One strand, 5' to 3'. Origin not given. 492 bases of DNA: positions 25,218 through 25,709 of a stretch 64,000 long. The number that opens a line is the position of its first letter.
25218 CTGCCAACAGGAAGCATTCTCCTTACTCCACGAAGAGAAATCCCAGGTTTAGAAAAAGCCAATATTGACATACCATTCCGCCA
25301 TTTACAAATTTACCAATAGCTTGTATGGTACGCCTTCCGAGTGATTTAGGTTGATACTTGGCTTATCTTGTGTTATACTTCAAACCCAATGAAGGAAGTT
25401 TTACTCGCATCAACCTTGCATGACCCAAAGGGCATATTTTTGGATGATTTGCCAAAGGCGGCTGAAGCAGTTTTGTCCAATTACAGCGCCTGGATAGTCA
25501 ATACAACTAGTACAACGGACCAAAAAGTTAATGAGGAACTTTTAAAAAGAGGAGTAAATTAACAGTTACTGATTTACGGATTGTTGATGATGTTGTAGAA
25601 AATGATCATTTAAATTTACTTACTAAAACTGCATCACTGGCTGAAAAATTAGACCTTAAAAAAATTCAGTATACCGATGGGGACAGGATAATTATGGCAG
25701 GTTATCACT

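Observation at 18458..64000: Massively expanded GtrB/DPM1-like GT2 + PMT/ArnT-like GT-C module array (>=9 GT39-like paralogs, 2 YfhO-like including a GT2-YfhO fusion) in one 45-kb co-directional block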

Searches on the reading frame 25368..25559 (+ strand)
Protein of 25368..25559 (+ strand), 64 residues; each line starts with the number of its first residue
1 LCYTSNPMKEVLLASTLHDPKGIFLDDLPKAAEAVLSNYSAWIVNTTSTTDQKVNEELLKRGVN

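Call 50: search_protein_families(library=pfam, proteins=[window:25368-25559:+], max_evalue=0.05)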
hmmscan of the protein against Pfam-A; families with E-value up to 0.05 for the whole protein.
window:25368-25559:+ (64 aa): 0 families
